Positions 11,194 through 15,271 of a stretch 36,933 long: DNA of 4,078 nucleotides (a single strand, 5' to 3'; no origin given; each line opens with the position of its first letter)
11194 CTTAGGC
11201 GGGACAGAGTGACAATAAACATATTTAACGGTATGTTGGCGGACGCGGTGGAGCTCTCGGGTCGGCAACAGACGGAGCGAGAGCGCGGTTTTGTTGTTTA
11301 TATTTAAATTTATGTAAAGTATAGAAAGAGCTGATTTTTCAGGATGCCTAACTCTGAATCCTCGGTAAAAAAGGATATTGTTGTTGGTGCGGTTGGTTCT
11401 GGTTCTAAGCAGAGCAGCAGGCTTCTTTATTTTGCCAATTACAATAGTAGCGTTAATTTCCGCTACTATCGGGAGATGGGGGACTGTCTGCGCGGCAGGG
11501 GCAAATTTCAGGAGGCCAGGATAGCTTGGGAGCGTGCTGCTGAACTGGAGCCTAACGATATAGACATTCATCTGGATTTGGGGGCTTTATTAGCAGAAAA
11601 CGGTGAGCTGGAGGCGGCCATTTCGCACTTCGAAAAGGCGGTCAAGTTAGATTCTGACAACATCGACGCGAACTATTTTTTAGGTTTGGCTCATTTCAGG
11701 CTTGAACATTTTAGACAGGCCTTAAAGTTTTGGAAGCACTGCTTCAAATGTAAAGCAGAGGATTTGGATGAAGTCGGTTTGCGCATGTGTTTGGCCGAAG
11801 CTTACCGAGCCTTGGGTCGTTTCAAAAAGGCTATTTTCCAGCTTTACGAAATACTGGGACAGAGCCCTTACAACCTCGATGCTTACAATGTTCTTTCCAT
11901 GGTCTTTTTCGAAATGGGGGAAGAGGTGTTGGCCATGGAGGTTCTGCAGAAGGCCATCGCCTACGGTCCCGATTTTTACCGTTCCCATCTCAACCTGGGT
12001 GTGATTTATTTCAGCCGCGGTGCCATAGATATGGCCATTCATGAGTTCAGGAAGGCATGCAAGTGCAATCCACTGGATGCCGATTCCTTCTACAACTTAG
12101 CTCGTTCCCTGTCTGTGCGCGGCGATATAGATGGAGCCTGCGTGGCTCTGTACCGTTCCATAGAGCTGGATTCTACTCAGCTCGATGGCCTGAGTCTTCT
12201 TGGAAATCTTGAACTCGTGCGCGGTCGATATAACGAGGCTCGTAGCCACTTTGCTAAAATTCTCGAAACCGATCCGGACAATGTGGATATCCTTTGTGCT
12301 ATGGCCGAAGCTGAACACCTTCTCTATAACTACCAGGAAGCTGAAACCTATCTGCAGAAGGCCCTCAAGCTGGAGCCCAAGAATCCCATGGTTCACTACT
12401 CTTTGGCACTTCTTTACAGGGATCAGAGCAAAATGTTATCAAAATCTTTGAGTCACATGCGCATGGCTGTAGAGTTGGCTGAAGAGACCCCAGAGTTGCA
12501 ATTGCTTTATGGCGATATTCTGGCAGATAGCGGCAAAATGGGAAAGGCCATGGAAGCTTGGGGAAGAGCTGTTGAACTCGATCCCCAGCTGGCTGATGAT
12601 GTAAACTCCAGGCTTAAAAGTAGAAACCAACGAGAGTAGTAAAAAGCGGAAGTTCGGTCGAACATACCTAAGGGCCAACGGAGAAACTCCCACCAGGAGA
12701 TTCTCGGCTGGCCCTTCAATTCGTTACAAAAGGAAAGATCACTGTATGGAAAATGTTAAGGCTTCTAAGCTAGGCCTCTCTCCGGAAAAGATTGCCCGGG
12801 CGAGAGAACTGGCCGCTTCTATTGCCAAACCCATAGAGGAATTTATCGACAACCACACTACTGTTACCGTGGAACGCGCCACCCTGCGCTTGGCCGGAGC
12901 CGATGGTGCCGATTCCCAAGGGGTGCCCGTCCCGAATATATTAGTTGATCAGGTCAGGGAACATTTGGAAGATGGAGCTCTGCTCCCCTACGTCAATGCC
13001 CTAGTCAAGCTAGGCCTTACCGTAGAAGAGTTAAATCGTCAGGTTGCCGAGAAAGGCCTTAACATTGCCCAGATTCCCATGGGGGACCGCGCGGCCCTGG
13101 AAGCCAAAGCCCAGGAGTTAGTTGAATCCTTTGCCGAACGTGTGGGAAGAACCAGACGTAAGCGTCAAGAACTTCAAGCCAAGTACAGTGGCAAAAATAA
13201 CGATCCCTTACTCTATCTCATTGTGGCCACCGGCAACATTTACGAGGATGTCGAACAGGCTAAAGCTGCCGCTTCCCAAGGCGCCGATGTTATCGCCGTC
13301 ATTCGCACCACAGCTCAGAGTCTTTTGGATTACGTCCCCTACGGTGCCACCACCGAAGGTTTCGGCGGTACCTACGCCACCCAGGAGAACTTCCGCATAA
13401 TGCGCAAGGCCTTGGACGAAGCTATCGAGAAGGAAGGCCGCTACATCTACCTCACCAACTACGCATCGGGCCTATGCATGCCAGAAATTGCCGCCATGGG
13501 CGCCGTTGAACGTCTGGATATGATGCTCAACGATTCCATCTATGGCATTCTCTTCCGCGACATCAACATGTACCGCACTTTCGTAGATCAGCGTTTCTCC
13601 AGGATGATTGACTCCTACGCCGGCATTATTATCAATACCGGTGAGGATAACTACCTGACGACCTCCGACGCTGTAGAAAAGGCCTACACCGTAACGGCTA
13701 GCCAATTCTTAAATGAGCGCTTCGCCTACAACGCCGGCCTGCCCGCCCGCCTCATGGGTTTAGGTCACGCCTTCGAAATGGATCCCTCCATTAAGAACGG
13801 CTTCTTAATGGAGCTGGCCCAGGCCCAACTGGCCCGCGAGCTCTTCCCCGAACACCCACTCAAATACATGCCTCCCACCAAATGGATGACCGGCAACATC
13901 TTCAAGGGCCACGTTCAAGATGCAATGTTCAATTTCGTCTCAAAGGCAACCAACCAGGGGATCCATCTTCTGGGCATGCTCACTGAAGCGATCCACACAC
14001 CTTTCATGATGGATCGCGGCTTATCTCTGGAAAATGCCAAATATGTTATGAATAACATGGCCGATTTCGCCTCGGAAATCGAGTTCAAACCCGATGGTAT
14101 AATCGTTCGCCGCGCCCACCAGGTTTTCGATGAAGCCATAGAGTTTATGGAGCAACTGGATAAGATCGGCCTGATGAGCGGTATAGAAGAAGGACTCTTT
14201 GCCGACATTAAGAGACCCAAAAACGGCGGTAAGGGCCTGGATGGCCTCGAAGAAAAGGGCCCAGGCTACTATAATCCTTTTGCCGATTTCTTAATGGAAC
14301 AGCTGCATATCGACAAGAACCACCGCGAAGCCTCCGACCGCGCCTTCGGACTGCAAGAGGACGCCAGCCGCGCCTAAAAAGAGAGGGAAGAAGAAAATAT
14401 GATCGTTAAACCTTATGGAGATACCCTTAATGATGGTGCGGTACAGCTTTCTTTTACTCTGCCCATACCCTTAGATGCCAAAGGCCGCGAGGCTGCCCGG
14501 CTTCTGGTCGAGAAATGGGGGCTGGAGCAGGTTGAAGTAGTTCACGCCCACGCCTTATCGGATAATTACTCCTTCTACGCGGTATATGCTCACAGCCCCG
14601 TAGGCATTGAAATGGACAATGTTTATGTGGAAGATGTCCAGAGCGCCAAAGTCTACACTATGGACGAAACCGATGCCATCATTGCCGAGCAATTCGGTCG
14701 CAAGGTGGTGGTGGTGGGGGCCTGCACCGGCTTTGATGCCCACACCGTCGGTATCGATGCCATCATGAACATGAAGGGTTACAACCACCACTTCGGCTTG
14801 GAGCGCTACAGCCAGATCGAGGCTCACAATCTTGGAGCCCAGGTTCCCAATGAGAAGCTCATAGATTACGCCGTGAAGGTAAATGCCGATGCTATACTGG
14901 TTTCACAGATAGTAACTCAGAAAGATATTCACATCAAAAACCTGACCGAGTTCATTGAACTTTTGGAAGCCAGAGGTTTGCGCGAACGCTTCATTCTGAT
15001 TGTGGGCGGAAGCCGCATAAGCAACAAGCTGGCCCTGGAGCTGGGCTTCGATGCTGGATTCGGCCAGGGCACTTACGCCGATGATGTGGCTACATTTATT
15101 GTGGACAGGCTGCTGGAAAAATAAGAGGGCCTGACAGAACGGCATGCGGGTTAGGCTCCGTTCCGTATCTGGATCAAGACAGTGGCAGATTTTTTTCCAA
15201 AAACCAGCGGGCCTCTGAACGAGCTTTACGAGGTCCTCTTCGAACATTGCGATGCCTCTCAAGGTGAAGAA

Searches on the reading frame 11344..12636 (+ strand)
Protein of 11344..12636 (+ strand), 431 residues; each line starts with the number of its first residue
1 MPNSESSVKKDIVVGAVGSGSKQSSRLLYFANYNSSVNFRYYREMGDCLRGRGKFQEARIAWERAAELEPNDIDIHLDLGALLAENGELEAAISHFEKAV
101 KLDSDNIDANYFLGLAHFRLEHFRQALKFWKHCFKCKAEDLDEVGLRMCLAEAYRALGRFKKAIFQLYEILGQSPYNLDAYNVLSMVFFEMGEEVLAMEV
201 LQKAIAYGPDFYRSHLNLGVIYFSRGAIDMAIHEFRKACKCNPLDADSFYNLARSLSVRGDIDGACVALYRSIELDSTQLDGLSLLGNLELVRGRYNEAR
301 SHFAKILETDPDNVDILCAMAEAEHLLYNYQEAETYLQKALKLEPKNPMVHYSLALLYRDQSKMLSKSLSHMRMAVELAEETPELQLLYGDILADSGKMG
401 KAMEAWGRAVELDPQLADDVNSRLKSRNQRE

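Call 27: search_protein_families(library=pfam, proteins=[window:11344-12636:+], max_evalue=0.001)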
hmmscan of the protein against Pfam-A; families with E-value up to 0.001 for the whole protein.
window:11344-12636:+ (431 aa): 28 families (the best 25 are shown)
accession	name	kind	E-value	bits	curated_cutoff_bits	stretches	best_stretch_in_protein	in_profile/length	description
PF13414.12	TPR_11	-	8.9e-50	166.6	26.8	6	83-120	4-41/42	TPR repeat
PF07719.23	TPR_2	-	1.1e-47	156.6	27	4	40-72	2-34/34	Tetratricopeptide repeat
PF00515.34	TPR_1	-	4.4e-42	140.7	27.8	2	74-106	2-34/34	Tetratricopeptide repeat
PF13431.12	TPR_17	-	2.5e-38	127.5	24.4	2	235-265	2-32/34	Tetratricopeptide repeat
PF13428.12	TPR_14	-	1.6e-35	118.3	23.5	2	284-322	5-43/44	Tetratricopeptide repeat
PF13432.12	TPR_16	-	3.7e-32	110.8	32.7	4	46-106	4-64/65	Tetratricopeptide repeat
PF13181.12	TPR_8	-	4e-32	108.1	25.7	0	74-106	2-34/34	Tetratricopeptide repeat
PF14559.12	TPR_19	-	4.3e-30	104.3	25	3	294-356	5-67/68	Tetratricopeptide repeat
PF23914.1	TPR_CcmH_CycH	-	4.8e-26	91.9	42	2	53-134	64-148/158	Cytochrome c-type biogenesis protein H TPR domain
PF13424.12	TPR_12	-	6.7e-22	77.9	30.1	2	42-103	6-75/77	Tetratricopeptide repeat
PF12895.13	ANAPC3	-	1.4e-15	57.8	27.2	1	86-167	2-79/82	Anaphase-promoting complex, cyclosome, subunit 3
PF13374.12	TPR_10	-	4.6e-14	52.3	27.5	0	320-342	8-30/42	Tetratricopeptide repeat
PF13174.12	TPR_6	-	5.4e-14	52.2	26.3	0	45-71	6-32/33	Tetratricopeptide repeat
PF13371.12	TPR_9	-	6.2e-13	49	35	1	51-109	7-65/73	Tetratricopeptide repeat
PF14561.12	TPR_20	-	1.6e-12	48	25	0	62-105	11-54/90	Tetratricopeptide repeat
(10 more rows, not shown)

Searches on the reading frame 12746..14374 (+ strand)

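Call 27: search_protein_families(library=pfam, proteins=[window:12746-14374:+], max_evalue=0.001)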
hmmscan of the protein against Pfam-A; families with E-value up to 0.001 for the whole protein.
window:12746-14374:+ (543 aa): 1 family
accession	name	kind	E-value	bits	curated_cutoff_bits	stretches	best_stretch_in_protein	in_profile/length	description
PF09043.17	Lys-AminoMut_A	-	3.3e-247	821.3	25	1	9-514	1-507/508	D-Lysine 5,6-aminomutase TIM-barrel domain of alpha subunit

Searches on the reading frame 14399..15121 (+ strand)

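Call 27: search_protein_families(library=pfam, proteins=[window:14399-15121:+], max_evalue=0.001)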
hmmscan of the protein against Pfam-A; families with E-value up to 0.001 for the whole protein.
window:14399-15121:+ (241 aa): 2 families
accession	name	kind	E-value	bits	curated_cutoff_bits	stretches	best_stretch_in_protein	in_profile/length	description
PF16554.10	OAM_dimer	-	3.1e-25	88.8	25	1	2-78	1-77/78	Dimerisation domain of d-ornithine 4,5-aminomutase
PF02310.24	B12-binding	-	7.1e-15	55.3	32.1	1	104-227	2-116/121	B12 binding domain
